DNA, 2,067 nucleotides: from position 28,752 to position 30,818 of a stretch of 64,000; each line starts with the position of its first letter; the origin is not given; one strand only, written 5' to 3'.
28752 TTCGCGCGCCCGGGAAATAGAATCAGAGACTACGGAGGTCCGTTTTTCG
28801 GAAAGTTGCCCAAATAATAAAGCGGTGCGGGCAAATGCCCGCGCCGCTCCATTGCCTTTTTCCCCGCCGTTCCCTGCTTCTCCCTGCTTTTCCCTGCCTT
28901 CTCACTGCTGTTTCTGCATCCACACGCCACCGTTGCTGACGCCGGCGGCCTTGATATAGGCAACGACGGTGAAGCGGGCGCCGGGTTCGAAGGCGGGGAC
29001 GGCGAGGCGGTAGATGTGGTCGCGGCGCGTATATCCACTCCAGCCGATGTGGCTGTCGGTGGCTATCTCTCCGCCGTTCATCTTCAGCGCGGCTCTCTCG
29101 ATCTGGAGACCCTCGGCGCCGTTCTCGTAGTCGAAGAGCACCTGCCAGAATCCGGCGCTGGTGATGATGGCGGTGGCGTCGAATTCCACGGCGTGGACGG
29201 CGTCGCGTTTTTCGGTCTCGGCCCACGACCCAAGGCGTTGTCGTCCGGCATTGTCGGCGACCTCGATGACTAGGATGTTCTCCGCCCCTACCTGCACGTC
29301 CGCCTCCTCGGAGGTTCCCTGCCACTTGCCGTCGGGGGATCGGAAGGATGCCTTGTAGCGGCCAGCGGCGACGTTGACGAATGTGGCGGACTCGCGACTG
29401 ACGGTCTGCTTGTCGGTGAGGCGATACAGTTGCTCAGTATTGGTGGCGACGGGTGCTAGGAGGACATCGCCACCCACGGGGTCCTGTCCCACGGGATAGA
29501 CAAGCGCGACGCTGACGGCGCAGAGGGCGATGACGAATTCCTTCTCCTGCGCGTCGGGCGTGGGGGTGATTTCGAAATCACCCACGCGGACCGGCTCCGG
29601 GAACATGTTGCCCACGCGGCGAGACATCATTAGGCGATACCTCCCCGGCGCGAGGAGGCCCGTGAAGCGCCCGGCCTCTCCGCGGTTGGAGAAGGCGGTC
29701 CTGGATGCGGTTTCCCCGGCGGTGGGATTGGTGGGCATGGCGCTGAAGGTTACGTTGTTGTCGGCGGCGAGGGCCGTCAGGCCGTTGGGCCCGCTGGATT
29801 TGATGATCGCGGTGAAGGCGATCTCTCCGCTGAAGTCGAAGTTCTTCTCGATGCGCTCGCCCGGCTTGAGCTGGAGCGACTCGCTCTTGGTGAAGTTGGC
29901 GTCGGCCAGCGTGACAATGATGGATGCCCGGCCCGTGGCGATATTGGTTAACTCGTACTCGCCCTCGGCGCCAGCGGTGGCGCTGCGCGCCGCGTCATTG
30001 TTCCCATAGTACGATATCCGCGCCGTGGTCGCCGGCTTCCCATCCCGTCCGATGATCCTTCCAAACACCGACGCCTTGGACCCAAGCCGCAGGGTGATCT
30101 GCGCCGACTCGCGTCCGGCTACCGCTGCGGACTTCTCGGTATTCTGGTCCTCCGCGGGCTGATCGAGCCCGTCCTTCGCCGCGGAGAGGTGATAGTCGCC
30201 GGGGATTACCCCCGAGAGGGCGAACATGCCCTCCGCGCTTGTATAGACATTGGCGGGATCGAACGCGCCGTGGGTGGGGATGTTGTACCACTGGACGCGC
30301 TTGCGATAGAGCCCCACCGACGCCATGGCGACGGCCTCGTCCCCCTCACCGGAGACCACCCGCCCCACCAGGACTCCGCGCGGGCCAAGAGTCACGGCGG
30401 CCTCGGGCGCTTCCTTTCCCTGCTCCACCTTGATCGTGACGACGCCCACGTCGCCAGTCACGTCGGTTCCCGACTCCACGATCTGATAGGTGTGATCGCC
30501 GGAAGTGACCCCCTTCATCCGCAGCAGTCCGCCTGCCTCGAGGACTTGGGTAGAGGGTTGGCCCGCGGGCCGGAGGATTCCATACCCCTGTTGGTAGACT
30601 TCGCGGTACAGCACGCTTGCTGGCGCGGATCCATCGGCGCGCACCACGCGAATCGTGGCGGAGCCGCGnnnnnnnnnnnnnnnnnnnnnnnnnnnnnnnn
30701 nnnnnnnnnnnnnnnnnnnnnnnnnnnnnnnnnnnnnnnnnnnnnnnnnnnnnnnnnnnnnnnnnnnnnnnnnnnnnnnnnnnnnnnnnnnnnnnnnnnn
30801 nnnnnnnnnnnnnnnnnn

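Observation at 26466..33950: Array of giant CarbopepD_reg-repeat surface-protein genes in three states of preservation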

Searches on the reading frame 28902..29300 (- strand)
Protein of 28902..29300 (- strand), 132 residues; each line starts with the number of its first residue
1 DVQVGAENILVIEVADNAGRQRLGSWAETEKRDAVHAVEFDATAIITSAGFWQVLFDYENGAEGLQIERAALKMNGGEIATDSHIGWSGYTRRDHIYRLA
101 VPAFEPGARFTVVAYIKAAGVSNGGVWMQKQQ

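Call 32: search_protein_families(library=pfam, proteins=[window:28902-29264:-], max_evalue=10)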
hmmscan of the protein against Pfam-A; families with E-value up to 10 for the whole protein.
window:28902-29264:- (120 aa): 0 families
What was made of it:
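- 28905..29258 (-): Terminal ~115-aa domain (aa 1257-1374), homologous to the C-terminal domain of an Akkermansia muciniphila GH20 beta-N-acetylhexosaminidase. It is absent from the downstream copy. Pfam has no model for it (call 32).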

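Call 33: search_solved_structures(query=window:28902-29300:-, max_evalue=10)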
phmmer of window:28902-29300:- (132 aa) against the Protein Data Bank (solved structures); distinct sequences matched with E-value up to 10: 2.
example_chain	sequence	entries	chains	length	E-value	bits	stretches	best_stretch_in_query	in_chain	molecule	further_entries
8pxu_A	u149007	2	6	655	6.2e-12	48.7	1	11-125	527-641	Beta-N-acetylhexosaminidase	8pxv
8pxt_A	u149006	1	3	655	6.2e-12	48.7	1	11-125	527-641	Beta-N-acetylhexosaminidase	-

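Call 34: search_solved_structures(query=window:28902-29300:-, max_evalue=10, show_alignments=1)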
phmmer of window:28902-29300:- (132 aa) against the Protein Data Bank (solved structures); distinct sequences matched with E-value up to 10: 2.
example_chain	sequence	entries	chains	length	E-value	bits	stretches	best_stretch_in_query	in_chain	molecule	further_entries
8pxu_A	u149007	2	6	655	6.2e-12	48.7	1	11-125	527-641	Beta-N-acetylhexosaminidase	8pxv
8pxt_A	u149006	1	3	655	6.2e-12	48.7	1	11-125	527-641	Beta-N-acetylhexosaminidase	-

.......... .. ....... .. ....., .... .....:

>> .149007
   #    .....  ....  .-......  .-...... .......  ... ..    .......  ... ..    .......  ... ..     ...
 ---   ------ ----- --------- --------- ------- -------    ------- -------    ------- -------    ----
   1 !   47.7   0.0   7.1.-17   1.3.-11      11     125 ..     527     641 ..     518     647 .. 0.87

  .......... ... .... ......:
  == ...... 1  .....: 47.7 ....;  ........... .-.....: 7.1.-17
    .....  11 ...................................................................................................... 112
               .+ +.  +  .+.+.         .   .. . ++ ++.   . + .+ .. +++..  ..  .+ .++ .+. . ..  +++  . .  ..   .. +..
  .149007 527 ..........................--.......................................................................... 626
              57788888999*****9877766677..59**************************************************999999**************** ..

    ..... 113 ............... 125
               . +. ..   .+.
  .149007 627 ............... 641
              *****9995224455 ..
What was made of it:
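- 28905..29258 (-): phmmer E=6e-12 to 8pxu residues 527-641 (calls 33, 34).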

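Call 44: search_protein_representatives(protein=window:28905-29264:-)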
Query: 120 residues. Proteins with E-value up to 0.001 (for the whole library): 321; up to 1e-10: 47; up to 1e-30: 1. The best 150 are listed.
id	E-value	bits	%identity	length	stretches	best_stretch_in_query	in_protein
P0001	3.6e-73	259.2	77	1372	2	1-120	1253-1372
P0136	9.5e-23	96.6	34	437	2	11-109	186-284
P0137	8.6e-21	90.3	45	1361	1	9-118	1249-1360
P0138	3.1e-20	88.5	41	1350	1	8-116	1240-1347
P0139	7.3e-20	87.3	46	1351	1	8-117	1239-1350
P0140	9.7e-20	86.9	29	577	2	9-117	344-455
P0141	1.0e-19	86.8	33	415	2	10-118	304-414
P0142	1.9e-19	85.9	44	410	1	8-118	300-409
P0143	9.7e-18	80.4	39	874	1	6-118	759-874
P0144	1.1e-17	80.2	38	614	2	12-109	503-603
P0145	2.5e-17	79.1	36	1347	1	7-116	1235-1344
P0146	2.1e-15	72.9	33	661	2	11-118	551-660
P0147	2.6e-15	72.6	39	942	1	9-109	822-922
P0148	1.2e-14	70.4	30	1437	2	12-114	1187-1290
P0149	2.6e-14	69.4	40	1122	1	9-118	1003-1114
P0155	2.6e-13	66.1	40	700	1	11-118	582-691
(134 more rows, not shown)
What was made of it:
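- Tried and rejected: The exhaustive representative search recovered the domain family instead (call 44).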

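Call 45: search_protein_families(library=pfam, proteins=[P0136, P0137, P0140, P0142, P0143, P0144, P0146, P0147, P0149, P0155], max_evalue=0.0001)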
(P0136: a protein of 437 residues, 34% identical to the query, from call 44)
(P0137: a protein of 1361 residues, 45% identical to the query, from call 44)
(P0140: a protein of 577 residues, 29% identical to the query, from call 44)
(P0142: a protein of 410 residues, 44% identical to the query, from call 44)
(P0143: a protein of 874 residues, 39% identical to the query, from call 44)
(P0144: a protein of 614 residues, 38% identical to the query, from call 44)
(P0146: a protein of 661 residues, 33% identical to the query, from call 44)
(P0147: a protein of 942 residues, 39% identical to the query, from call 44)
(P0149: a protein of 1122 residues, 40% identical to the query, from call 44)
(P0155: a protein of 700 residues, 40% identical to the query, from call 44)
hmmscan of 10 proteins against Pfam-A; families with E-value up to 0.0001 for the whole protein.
P0136 (437 aa): 0 families

P0137 (1361 aa): 7 families
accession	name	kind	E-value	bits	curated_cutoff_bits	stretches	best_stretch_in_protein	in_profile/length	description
PF13620.12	CarboxypepD_reg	-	4.2e-63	210.1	32.3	4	698-763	2-64/82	Carboxypeptidase regulatory-like domain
PF13715.12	CarbopepD_reg_2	-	7.7e-22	77.6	32.2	0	699-758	2-55/88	CarboxypepD_reg-like domain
PF02369.22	Big_1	-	1.3e-11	44.9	34.9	0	698-740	21-64/93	Bacterial Ig-like domain (group 1)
PF17210.9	SdrD_B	-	2.8e-11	44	29.7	0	341-389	36-84/112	SdrD B-like domain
PF20598.4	DUF6795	-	2.9e-11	44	27.4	0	993-1033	7-46/103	Domain of unknown function (DUF6795)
PF17802.7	SpaA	-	3.2e-09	37.2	23.1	0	703-784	8-84/91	Prealbumin-like fold domain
PF15976.11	CooC_C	-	1.7e-05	25.2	29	0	203-232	8-37/93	CS1-pili formation C-terminal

P0140 (577 aa): 1 family
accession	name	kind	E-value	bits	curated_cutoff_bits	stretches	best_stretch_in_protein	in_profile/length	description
PF00728.28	Glyco_hydro_20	-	1.1e-99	334.6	22.3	1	2-308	16-347/348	Glycosyl hydrolase family 20, catalytic domain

P0142 (410 aa): 1 family
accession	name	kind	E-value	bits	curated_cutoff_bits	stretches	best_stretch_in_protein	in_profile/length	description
PF13620.12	CarboxypepD_reg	-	1.2e-14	54.8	32.3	1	21-111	1-80/82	Carboxypeptidase regulatory-like domain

P0143 (874 aa): 8 families
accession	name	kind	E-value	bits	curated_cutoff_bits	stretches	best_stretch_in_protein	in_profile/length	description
PF13620.12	CarboxypepD_reg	-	1.2e-45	154.1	32.3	5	23-87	2-65/82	Carboxypeptidase regulatory-like domain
PF13715.12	CarbopepD_reg_2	-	4.6e-20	71.9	32.2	0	109-167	1-51/88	CarboxypepD_reg-like domain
PF02369.22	Big_1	-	1.1e-08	35.4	34.9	0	108-171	20-84/93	Bacterial Ig-like domain (group 1)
PF20598.4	DUF6795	-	1.8e-06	28.6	27.4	0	110-158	2-47/103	Domain of unknown function (DUF6795)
PF25020.1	TTR_TEN1-4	-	2.3e-06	27.9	27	0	19-75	5-58/86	Teneurin TTR-like domain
PF17210.9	SdrD_B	-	6.6e-06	26.7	29.7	0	119-176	22-74/112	SdrD B-like domain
PF00775.27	Dioxygenase_C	-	2.5e-05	24.3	27.3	0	394-460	32-98/182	Dioxygenase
PF10670.15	DUF4198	-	3.1e-05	24.7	34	0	405-463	158-206/209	Domain of unknown function (DUF4198)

P0144 (614 aa): 0 families

P0146 (661 aa): 0 families

P0147 (942 aa): 5 families
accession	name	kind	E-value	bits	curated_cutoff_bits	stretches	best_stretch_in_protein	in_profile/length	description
PF13620.12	CarboxypepD_reg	-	2e-38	131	32.3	4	451-539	1-75/82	Carboxypeptidase regulatory-like domain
PF13715.12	CarbopepD_reg_2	-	1.5e-12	47.8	32.2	0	269-333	2-60/88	CarboxypepD_reg-like domain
PF17210.9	SdrD_B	-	4.5e-08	33.7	29.7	0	177-236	17-69/112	SdrD B-like domain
PF02369.22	Big_1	-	1.1e-06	29.1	34.9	0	169-233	18-78/93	Bacterial Ig-like domain (group 1)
PF20598.4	DUF6795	-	7.9e-05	23.3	27.4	0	269-311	2-45/103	Domain of unknown function (DUF6795)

P0149 (1122 aa): 9 families
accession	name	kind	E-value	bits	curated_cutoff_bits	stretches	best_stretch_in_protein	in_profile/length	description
PF13620.12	CarboxypepD_reg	-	2.9e-29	101.7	32.3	3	737-813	2-81/82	Carboxypeptidase regulatory-like domain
PF08281.18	Sigma70_r4_2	-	1.4e-15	57.1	25.7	1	129-181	2-54/54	Sigma-70, region 4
PF13715.12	CarbopepD_reg_2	-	4e-12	46.4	32.2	0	766-820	27-84/88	CarboxypepD_reg-like domain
PF17210.9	SdrD_B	-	1e-09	39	29.7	0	333-388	18-68/112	SdrD B-like domain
PF00775.27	Dioxygenase_C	-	1.4e-06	28.4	27.3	0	763-799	76-110/182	Dioxygenase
PF04545.22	Sigma70_r4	-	3.8e-06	26.8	24.1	1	135-181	2-48/50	Sigma-70, region 4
PF04542.20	Sigma70_r2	-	7.9e-06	26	24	1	21-67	1-48/71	Sigma-70 region 2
PF17802.7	SpaA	-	2.9e-05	24.6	23.1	0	638-723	13-81/91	Prealbumin-like fold domain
PF09430.16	EMC7_beta-sandw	-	8.4e-05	23.2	26.6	0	678-731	20-72/122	ER membrane protein complex subunit 7, beta-sandwich domain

P0155 (700 aa): 4 families
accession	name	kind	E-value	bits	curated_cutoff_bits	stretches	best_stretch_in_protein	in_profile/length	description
PF13620.12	CarboxypepD_reg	-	4.2e-29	101.1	32.3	1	314-390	2-81/82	Carboxypeptidase regulatory-like domain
PF13715.12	CarbopepD_reg_2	-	9.7e-10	38.8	32.2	0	315-390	2-76/88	CarboxypepD_reg-like domain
PF17210.9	SdrD_B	-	1.1e-08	35.6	29.7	0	324-399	22-96/112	SdrD B-like domain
PF17802.7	SpaA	-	1.7e-07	31.7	23.1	0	206-278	10-56/91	Prealbumin-like fold domain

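Call 53: find_encoding_contigs(protein=P0137, flank=10000, max_places=3)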
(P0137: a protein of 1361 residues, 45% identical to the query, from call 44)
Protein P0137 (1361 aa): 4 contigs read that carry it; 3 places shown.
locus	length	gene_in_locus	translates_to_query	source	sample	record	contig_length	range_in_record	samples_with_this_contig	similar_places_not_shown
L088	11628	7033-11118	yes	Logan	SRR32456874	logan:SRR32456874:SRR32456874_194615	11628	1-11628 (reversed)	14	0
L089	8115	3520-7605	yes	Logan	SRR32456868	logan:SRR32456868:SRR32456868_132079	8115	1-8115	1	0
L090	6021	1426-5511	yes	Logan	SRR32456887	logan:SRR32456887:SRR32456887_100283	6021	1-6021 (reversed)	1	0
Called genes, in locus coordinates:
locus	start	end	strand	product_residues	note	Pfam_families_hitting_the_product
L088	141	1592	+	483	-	PF03616:Glt_symporter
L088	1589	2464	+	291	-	-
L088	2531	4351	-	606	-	PF09992:NAGPA, PF16158:N_BRCA1_IG (faint), PF25275:Golvesin_C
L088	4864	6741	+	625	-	PF16260:DUF4914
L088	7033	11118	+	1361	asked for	PF02369:Big_1 (faint), PF13715:CarbopepD_reg_2 (faint), PF15976:CooC_C (faint), PF20598:DUF6795 (faint), PF13620:CarboxypepD_reg (weak), PF22904:NOMO1-like_2nd (faint), PF13620:CarboxypepD_reg, PF13620:CarboxypepD_reg, +2 more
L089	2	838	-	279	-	?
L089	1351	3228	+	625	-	PF16260:DUF4914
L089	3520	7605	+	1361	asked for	PF02369:Big_1 (faint), PF13715:CarbopepD_reg_2 (faint), PF15976:CooC_C (faint), PF20598:DUF6795 (faint), PF13620:CarboxypepD_reg (weak), PF22904:NOMO1-like_2nd (faint), PF13620:CarboxypepD_reg, PF13620:CarboxypepD_reg, +2 more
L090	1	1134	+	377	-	?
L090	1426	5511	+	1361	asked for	PF02369:Big_1 (faint), PF13715:CarbopepD_reg_2 (faint), PF15976:CooC_C (faint), PF20598:DUF6795 (faint), PF13620:CarboxypepD_reg (weak), PF22904:NOMO1-like_2nd (faint), PF13620:CarboxypepD_reg, PF13620:CarboxypepD_reg, +2 more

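Call 54: find_encoding_contigs(protein=P0139, flank=10000, max_places=3)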
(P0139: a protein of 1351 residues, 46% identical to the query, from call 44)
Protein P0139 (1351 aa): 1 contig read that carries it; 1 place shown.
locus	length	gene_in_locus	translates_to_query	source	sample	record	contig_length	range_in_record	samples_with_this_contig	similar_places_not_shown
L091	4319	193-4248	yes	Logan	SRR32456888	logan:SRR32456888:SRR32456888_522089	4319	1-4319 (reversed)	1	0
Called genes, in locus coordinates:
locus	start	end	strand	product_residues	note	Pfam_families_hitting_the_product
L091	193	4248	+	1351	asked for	PF00775:Dioxygenase_C (faint), PF02369:Big_1 (faint), PF10670:DUF4198 (faint), PF13715:CarbopepD_reg_2 (faint), PF17210:SdrD_B (faint), PF17802:SpaA (faint), PF13620:CarboxypepD_reg, PF13620:CarboxypepD_reg, +4 more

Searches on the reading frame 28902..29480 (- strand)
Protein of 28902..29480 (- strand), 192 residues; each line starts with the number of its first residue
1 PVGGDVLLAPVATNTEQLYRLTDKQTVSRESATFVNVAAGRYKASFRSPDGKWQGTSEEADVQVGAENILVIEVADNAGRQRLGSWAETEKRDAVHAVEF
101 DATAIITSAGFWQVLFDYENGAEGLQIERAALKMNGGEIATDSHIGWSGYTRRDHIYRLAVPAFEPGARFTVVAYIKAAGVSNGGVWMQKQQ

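Call 37: find_homologous_proteins(query=window:28902-29480:-, max_evalue=0.001)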
Query window:28902-29480:-: 140 candidates shared short words with the query, none scored E <= 0.001.
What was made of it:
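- Tried and rejected: This is a limitation of the word index (call 37).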

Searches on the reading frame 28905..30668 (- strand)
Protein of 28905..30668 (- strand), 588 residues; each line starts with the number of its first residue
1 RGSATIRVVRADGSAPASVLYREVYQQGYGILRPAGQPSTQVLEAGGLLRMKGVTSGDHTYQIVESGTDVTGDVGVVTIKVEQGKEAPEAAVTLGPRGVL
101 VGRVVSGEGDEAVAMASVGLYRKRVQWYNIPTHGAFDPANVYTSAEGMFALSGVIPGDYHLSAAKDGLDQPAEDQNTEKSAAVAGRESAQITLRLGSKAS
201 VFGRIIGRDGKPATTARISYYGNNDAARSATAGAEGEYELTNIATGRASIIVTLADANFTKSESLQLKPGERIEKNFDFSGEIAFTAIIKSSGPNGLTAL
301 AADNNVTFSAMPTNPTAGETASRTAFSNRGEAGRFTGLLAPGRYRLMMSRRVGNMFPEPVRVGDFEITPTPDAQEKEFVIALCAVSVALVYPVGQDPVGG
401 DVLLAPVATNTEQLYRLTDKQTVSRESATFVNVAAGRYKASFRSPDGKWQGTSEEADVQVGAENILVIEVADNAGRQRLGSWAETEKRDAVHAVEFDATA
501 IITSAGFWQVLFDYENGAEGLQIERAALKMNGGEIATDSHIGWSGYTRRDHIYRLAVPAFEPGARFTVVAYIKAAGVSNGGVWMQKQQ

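Call 46: predict_structure(alignment_id=A2)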
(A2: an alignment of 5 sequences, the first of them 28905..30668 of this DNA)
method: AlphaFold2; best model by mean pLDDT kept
length: 588 residues; sequences in the alignment: 5
mean_pLDDT: 66.9   pTM: 0.46
mean pLDDT of the five models: 66.9, 64.9, 62.7, 62.2, 60.8
residues with pLDDT >= 90: 17; 70-90: 268; 50-70: 192; < 50: 111
segments of 3 or more residues with pLDDT < 50: 24-48, 52-59, 66-72, 123-135, 173-178, 182-189, 316-321, 352-358, 410-412, 417-426, 485-487, 545-548
pLDDT, mean of each block of 10 residues (from residue 1): 57 57 42 37 42 48 49 55 61 61 78 83 43 52 86 65 70 49 46 76 89 87 66 90 75 68 75 86 84 55 65 55 64 78 81 50 84 86 75 66 64 47 49 75 67 77 77 68 57 78 82 61 80 74 52 82 81 62 76
secondary structure, 60 per line:
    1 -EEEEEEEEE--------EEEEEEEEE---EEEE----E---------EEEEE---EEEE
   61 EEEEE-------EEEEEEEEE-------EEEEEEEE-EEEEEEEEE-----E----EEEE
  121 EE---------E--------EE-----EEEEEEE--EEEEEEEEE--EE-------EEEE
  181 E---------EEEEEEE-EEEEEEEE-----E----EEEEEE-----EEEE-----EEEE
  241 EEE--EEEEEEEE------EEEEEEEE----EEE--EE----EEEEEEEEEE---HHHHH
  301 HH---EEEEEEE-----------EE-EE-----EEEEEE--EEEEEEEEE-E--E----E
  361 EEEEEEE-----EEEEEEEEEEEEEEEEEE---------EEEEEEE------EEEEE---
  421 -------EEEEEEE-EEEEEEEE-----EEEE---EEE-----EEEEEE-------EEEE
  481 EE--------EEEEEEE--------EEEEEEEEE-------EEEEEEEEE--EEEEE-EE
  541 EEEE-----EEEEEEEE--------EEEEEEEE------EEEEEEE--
elements in order: E2-10 E19-27 E31-34 E49-53 E57-65 E73-81 E89-96 E98-106 E117-122 E148-154 E157-165 E177-181 E191-197 E199-206 E217-222 E228-231 E237-243 E246-253 E260-267 E272-274 E283-292 H296-302 E306-312 E334-339 E342-350 E360-367 E373-390 E400-406 E413-417 E428-434 E436-443 E449-452 E456-458 E464-469 E477-482 E491-497 E506-514 E522-530 E533-537 E539-544 E550-557 E566-573 E580-586
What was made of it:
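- Checked: AlphaFold predicts the whole of aa 786-1374 as beta-strand (call 46).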

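Call 48: fold_search(model_id=the predicted structure, library=pdb)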
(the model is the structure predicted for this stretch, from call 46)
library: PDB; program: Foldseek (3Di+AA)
matches with E <= 10: 1545; with E <= 0.001: 87
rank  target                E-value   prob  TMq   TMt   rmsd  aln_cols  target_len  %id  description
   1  6fwv_B                2.4e-10  1.00  0.15  0.17  33.0       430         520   13  The Bacillus anthracis TIE protein (released 2018-08-08)
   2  6fwv_A                6.9e-10  1.00  0.15  0.17  33.0       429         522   14  The Bacillus anthracis TIE protein (released 2018-08-08)
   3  6vjb                  5.4e-08  1.00  0.14  0.08  24.0       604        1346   12  Crystal structure of a catalytically inactive CXC Chemokine-degrading protease SpyCEP from Streptococcus pyogenes (released 2020-04-15)
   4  4oq1                  1.0e-07  1.00  0.22  0.36  16.6       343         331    9  Structure of the Streptococcal ancillary pilin (released 2014-04-23)
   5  6e57_B                1.2e-07  0.99  0.11  0.14  22.5       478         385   11  Bacteroides ovatus mixed-linkage glucan utilization locus (MLGUL) SGBP-B in complex with mixed-linkage heptasaccharide (released 2019-05-29)
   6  5xyr                  1.4e-07  1.00  0.13  0.08  25.6       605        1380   12  Crystal structure of a serine protease from Streptococcus species (released 2018-08-08)
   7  7edd                  2.1e-07  1.00  0.13  0.07  25.4       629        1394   12  Crystal structure of a serine protease from Streptococcus pyogenes (released 2021-05-12)
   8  3rkp_B                2.2e-07  1.00  0.13  0.21  27.1       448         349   11  Crystal structure of BcpA*(D312A), the major pilin subunit of Bacillus cereus (released 2012-05-30)
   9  6tav_C                2.4e-07  0.97  0.11  0.07  32.9       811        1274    9  Crystal structure of endopeptidase-induced alpha2-macroglobulin (released 2021-05-12)
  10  5xya                  2.6e-07  1.00  0.13  0.08  25.3       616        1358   12  Crystal structure of a serine protease from Streptococcus species (released 2018-08-08)
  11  3kpt_B                3.0e-07  1.00  0.11  0.17  27.4       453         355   12  Crystal structure of BcpA, the major pilin subunit of Bacillus cereus (released 2009-11-24)
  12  7vcr_B                3.3e-07  1.00  0.15  0.18  34.8       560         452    8  Crystal Structure of PitA fragment from pilus islet-2 of Streptococcus oralis (released 2022-06-01)
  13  3kpt_A                4.8e-07  1.00  0.13  0.20  27.1       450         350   11  Crystal structure of BcpA, the major pilin subunit of Bacillus cereus (released 2009-11-24)
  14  7vcn_B                9.6e-07  1.00  0.16  0.19  27.7       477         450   12  Crystal Structure of PitA fragment from pilus islet-2 of Streptococcus oralis with Tb-Xo4 (released 2022-07-13)
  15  3rkp_A                1.6e-06  1.00  0.12  0.19  27.4       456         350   12  Crystal structure of BcpA*(D312A), the major pilin subunit of Bacillus cereus (released 2012-05-30)
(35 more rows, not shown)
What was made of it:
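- Closest known: C-terminal domain of Akkermansia muciniphila GH20 beta-N-acetylhexosaminidase. Same: The last ~115 aa of the intact protein are homologous in sequence (E=6e-12, ~34% identity) and in predicted fold (rmsd 3.2 A over 114 aa) (calls 33, 34, 48).
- Checked: The last ~115 aa match the C-terminal domain of PDB 8pxt/8pxu/8pxv (calls 33, 34, 48).
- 29262..32696 (-): Stalk of about 12 transthyretin-like/CarboxypepD_reg beta-sandwich domains, aa 111-1255. Foldseek matches strings of beta-sandwiches such as TIE protein, Gram-positive pilins and SdrD (call 48).
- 28905..29258 (-): Foldseek gives 114 aa, rmsd 3.2 A, 34% identity (call 48).
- On CarboxypepD_reg (PF13620) repeat proteins: Foldseek hits are beta-sandwich strings (call 48).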
